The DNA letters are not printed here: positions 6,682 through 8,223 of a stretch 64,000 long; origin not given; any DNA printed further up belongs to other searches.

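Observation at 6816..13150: Co-localised ThrC-family PLP enzyme, MoaD/ThiS-like carrier, E1-like activator and an IscS-IscU-TusA-DsrE persulfide relay: a candidate protein-thiocarboxylate-dependent sulfur amino acid pathway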

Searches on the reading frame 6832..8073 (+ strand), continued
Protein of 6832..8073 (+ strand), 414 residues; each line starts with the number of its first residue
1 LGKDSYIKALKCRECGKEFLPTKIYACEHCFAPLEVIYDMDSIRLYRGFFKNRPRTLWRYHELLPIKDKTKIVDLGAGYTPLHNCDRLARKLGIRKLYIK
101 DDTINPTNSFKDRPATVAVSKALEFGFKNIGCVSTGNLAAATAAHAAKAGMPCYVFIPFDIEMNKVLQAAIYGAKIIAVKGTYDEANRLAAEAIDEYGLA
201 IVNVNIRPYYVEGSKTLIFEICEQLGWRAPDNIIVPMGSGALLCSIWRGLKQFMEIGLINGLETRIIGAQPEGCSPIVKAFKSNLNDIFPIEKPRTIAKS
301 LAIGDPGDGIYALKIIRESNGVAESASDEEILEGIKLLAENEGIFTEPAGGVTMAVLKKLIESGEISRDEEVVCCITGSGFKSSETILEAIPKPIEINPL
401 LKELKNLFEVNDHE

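Call 42: get_annotated_region(hit=H21, flank=4000)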
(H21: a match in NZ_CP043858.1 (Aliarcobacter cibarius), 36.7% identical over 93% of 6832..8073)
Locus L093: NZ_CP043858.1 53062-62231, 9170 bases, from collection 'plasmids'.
description: Aliarcobacter cibarius strain H743 plasmid pACIB, complete sequence
organism: Aliarcobacter cibarius (NCBI taxid 255507)
taxonomy: Bacteria; Campylobacterota; Epsilonproteobacteria; Campylobacterales; Arcobacteraceae; Aliarcobacter; Aliarcobacter cibarius
host: -; source: cell culture,Poultry carcass; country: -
typing (MOB-suite, as given by PLSDB): mobilizable; replicon rep_cluster_1827; relaxase MOBV
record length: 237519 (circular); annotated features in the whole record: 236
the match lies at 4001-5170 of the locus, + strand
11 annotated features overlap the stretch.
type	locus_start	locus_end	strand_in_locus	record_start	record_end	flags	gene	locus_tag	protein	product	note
CDS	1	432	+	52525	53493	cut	-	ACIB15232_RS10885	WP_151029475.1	sulfonate ABC transporter substrate-binding protein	-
CDS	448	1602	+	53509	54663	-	ssuD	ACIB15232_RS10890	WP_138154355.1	FMNH2-dependent alkanesulfonate monooxygenase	GO:0006790 - sulfur compound metabolic process [Evidence IEA]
CDS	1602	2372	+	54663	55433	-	-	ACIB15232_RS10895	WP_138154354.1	ABC transporter permease subunit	GO:0055085 - transmembrane transport [Evidence IEA]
CDS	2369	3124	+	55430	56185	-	-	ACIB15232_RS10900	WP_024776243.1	ATP-binding cassette domain-containing protein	-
CDS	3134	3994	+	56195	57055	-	-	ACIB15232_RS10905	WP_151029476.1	amidohydrolase family protein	-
CDS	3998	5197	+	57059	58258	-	-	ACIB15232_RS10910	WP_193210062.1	threonine synthase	-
CDS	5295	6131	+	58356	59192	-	-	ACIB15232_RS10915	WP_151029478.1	cysteine ABC transporter substrate-binding protein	-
CDS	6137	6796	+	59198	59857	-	-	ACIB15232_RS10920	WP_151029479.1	amino acid ABC transporter permease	GO:0006865 - amino acid transport [Evidence IEA]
CDS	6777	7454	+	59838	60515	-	-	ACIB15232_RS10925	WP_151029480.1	amino acid ABC transporter permease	GO:0006865 - amino acid transport [Evidence IEA]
CDS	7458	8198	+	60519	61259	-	-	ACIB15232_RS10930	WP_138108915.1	amino acid ABC transporter ATP-binding protein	-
CDS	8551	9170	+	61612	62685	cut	-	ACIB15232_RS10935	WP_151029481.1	sulfate ABC transporter substrate-binding protein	-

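Call 50: find_related_loci(query=window:6832-8073:+, collection=metagenome_contigs, flank=8000)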
Query window:6832-8073:+ (414 aa) in metagenome_contigs; peptide patterns used: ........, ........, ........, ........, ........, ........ (x = any residue, [..] = any of these).
600 stretches matched a pattern (row limit reached: there are more); 559 encode a relative of the query (tblastn E <= 1e-3); the best 80 are kept; 80 distinct loci.
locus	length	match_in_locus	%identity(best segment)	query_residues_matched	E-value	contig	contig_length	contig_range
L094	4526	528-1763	76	1-412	0e+0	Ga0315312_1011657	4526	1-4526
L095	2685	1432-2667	75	1-412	0e+0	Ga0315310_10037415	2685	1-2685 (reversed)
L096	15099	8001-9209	76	7-409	0e+0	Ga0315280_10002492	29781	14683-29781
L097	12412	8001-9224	71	6-413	0e+0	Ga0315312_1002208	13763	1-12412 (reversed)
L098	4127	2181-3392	73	5-408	0e+0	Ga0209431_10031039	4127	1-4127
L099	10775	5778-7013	69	1-412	0e+0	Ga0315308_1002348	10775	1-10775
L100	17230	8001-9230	70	1-410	0e+0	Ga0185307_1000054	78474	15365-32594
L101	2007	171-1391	71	1-407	0e+0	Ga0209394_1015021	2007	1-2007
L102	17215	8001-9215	69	1-405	0e+0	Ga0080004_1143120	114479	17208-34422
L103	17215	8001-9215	70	1-405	0e+0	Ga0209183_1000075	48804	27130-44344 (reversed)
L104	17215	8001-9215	70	1-405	0e+0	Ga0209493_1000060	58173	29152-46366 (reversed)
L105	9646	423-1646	68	1-408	0e+0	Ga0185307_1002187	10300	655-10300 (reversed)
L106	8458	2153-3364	68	5-408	0e+0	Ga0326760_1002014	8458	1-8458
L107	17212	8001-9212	70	5-408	0e+0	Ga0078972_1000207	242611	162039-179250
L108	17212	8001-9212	68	5-408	0e+0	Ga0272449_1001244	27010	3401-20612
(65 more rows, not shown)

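Call 63: search_protein_families(library=ncbifam, proteins=[L010:5974-7206:+, L091:3989-5245:+, L093:3998-5194:+, L019:9998-11197:+], max_evalue=1e-40)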
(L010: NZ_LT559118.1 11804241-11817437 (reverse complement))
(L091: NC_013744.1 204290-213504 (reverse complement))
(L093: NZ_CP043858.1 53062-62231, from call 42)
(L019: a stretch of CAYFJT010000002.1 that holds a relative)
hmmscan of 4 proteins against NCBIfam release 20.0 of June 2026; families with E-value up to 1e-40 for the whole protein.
L010:5974-7206:+ (411 aa): 3 families
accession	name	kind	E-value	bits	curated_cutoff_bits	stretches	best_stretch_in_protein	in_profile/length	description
TIGR00260.1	thrC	equivalog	2.6e-80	270.1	167.1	1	56-386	1-339/340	threonine synthase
NF006050.0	PRK08197.1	equivalog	8.4e-78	261.9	303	1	9-389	7-388/406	threonine synthase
NF004170.0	PRK05638.1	equivalog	2.8e-61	207.4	421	1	11-386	2-359/442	threonine synthase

L091:3989-5245:+ (419 aa): 5 families
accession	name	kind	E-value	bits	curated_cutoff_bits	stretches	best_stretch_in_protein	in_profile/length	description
NF006050.0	PRK08197.1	equivalog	1.3e-83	281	303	1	2-393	2-393/406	threonine synthase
TIGR00260.1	thrC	equivalog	3.1e-67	227.2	167.1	1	62-386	2-340/340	threonine synthase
NF004170.0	PRK05638.1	equivalog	7.1e-67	225.9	421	1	9-388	2-363/442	threonine synthase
NF004996.0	PRK06381.1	equivalog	9.6e-44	149.7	266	1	82-379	14-316/319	threonine synthase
NF006205.0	PRK08329.1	equivalog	1.4e-41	142.7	358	1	9-383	2-345/347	threonine synthase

L093:3998-5194:+ (399 aa): 6 families
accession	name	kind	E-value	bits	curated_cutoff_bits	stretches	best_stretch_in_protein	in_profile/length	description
NF006050.0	PRK08197.1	equivalog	1.7e-194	646.2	303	1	2-396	5-398/406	threonine synthase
NF004170.0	PRK05638.1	equivalog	1.2e-64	218.6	421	1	6-382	2-358/442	threonine synthase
TIGR00260.1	thrC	equivalog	9.8e-54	182.8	167.1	1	57-384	2-340/340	threonine synthase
NF006205.0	PRK08329.1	equivalog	1.9e-49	168.6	358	1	6-381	2-345/347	threonine synthase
NF004996.0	PRK06381.1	equivalog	7.2e-46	156.7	266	1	78-374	15-314/319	threonine synthase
NF005035.0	PRK06450.1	equivalog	2.4e-45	154.9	301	1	6-381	4-336/338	threonine synthase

L019:9998-11197:+ (400 aa): 6 families
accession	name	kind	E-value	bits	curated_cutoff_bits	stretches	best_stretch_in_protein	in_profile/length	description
NF006050.0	PRK08197.1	equivalog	3.2e-90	302.8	303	1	1-383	7-392/406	threonine synthase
TIGR00260.1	thrC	equivalog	3.2e-85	286.3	167.1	1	49-376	2-339/340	threonine synthase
NF004170.0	PRK05638.1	equivalog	2e-67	227.6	421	1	3-377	2-361/442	threonine synthase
NF005035.0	PRK06450.1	equivalog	6.3e-47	160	301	1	3-375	4-337/338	threonine synthase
NF006205.0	PRK08329.1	equivalog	3e-46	158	358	1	3-375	2-346/347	threonine synthase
NF004996.0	PRK06381.1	equivalog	2.3e-41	141.9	266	1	67-371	12-317/319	threonine synthase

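Call 74: find_encoding_contigs(protein=P0109, flank=9000, max_places=2)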
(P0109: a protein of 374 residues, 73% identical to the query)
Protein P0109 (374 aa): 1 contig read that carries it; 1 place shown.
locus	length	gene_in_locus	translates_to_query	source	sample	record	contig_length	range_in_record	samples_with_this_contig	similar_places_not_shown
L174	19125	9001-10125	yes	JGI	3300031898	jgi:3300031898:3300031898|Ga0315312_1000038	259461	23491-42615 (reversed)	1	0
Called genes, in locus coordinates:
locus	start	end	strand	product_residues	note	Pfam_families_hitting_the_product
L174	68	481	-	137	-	PF05168:HEPN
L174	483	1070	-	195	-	PF01909:NTP_transf_2, PF18765:Polbeta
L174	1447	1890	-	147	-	PF09828:ChrB_C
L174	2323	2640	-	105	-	PF13240:Zn_Ribbon_1 (weak), PF14242:DUF4342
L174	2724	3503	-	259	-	PF01428:zf-AN1, PF02163:Peptidase_M50 (faint)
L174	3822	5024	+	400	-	PF00589:Phage_integrase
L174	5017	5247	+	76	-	-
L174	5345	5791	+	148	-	-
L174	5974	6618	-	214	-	PF04909:Amidohydro_2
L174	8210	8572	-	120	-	PF01381:HTH_3 (faint), PF09048:Cro (weak)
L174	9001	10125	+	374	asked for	PF00291:PALP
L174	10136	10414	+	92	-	PF02597:ThiS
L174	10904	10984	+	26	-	-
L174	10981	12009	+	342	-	PF02596:DUF169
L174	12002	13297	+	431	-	PF00266:Aminotran_5, PF05889:SepSecS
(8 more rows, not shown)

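Call 75: find_encoding_contigs(protein=P0101, flank=9000, max_places=2)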
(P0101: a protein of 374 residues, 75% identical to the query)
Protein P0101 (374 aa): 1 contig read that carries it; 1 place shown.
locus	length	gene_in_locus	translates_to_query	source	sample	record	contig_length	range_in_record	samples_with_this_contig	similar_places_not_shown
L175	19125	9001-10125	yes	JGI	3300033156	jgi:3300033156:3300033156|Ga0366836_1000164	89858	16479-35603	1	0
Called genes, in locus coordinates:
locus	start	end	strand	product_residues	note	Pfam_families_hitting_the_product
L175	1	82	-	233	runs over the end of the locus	PF01022:HTH_5, PF12840:HTH_20, PF13412:HTH_24, PF01978:TrmB (weak), PF14196:ATC_hydrolase (weak)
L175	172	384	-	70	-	PF26307:LUCA (weak)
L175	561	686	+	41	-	-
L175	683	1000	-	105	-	PF02597:ThiS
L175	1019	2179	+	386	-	PF00899:ThiF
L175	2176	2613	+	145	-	PF01398:JAB (weak), PF14464:Prok-JAB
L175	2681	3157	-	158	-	PF02683:DsbD_TM (weak)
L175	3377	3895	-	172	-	PF08534:Redoxin, PF00578:AhpC-TSA, PF00085:Thioredoxin, PF13098:Thioredoxin_2, PF13905:Thioredoxin_8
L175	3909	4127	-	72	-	PF01206:TusA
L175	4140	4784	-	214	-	PF01592:NifU_N, PF01883:FeS_assembly_P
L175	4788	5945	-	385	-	PF00155:Aminotran_1_2 (weak), PF00266:Aminotran_5, PF01041:DegT_DnrJ_EryC1, PF01212:Beta_elim_lyase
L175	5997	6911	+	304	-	PF03460:NIR_SIR_ferr, PF01077:NIR_SIR, PF12797:Fer4_2 (faint), PF00037:Fer4 (weak), PF13237:Fer4_10, PF12838:Fer4_7, PF13187:Fer4_9 (weak), PF00037:Fer4, +3 more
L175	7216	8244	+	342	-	PF02568:ThiI, PF03054:tRNA_Me_trans (faint), PF18297:NFACT-R_2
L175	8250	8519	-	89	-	PF01381:HTH_3 (faint), PF09048:Cro (faint)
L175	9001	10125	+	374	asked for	PF00291:PALP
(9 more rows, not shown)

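Call 76: find_encoding_contigs(protein=P0080, flank=9000, max_places=2)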
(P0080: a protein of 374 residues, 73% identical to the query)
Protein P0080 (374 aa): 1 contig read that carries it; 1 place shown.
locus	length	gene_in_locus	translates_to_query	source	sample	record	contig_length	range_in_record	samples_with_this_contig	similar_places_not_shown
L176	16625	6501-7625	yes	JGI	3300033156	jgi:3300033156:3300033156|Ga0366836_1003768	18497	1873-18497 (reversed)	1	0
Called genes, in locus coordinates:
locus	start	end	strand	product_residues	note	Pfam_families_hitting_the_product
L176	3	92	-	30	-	?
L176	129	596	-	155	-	PF03551:PadR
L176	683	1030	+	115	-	PF04945:YHS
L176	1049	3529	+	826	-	PF00403:HMA, PF19803:DUF6286 (faint), PF00403:HMA, PF00122:E1-E2_ATPase, PF00702:Hydrolase, PF08282:Hydrolase_3 (faint)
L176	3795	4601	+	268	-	PF02634:FdhD-NarQ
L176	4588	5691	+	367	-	PF02568:ThiI, PF03054:tRNA_Me_trans (weak), PF18297:NFACT-R_2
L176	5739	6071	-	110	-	PF09048:Cro (faint)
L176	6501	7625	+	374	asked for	PF00291:PALP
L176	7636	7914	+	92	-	PF02597:ThiS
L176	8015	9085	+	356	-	PF03447:NAD_binding_3, PF00742:Homoserine_dh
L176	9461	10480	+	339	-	PF02596:DUF169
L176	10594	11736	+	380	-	PF00266:Aminotran_5, PF05889:SepSecS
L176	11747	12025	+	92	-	PF13192:Thioredoxin_3, PF00462:Glutaredoxin (weak)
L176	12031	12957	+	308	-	PF02445:NadA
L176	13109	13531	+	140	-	PF01402:RHH_1, PF08753:NikR_C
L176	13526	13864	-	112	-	PF02597:ThiS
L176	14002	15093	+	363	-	PF00899:ThiF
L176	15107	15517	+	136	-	PF01398:JAB, PF14464:Prok-JAB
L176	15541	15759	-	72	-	PF01206:TusA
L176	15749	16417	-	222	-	PF01592:NifU_N, PF01883:FeS_assembly_P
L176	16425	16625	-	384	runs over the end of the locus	PF00155:Aminotran_1_2 (weak), PF00266:Aminotran_5, PF01041:DegT_DnrJ_EryC1 (faint), PF01212:Beta_elim_lyase (weak)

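Call 77: find_encoding_contigs(protein=P0078, flank=9000, max_places=2)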
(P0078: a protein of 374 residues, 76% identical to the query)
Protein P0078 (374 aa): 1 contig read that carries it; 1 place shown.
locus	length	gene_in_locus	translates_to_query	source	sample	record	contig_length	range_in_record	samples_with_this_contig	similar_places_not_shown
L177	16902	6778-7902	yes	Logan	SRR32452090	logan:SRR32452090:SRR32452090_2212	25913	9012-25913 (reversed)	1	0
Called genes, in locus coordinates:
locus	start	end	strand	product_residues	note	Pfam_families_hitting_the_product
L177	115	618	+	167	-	PF09183:DUF1947, PF01472:PUA, PF26292:PUA_elF2D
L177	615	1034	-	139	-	-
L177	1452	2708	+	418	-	PF09861:Lar_N, PF21113:LarA_C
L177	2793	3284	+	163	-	PF13420:Acetyltransf_4, PF13527:Acetyltransf_9, PF13673:Acetyltransf_10, PF00583:Acetyltransf_1, PF13508:Acetyltransf_7, PF08445:FR47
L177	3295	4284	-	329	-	PF01946:Thi4, PF00890:FAD_binding_2 (weak), PF01266:DAO (weak), PF01494:FAD_binding_3 (weak), PF07992:Pyr_redox_2 (weak), PF12831:FAD_oxidored (weak), PF14520:HHH_5, PF01946:Thi4, +1 more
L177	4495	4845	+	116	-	-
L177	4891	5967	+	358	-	PF02568:ThiI, PF03054:tRNA_Me_trans (faint), PF18297:NFACT-R_2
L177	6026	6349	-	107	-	PF09048:Cro (weak)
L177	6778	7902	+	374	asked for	PF00291:PALP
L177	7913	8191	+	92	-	PF09138:Urm1 (weak), PF02597:ThiS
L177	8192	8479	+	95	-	PF01206:TusA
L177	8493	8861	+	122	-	PF13686:DrsE_2, PF02635:DsrE, PF13686:DrsE_2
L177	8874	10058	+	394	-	PF00266:Aminotran_5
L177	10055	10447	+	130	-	PF01592:NifU_N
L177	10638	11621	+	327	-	PF00724:Oxidored_FMN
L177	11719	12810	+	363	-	PF00899:ThiF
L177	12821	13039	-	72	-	-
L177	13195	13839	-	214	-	PF02683:DsbD_TM, PF13386:DsbD_2 (weak)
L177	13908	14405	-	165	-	PF08534:Redoxin, PF00578:AhpC-TSA, PF00255:GSHPx (weak), PF02630:SCO1-SenC (weak), PF00085:Thioredoxin, PF13098:Thioredoxin_2 (weak), PF13905:Thioredoxin_8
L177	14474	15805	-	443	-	PF00083:Sugar_tr, PF07690:MFS_1, PF06779:MFS_4, PF07690:MFS_1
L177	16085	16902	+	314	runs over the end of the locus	PF02445:NadA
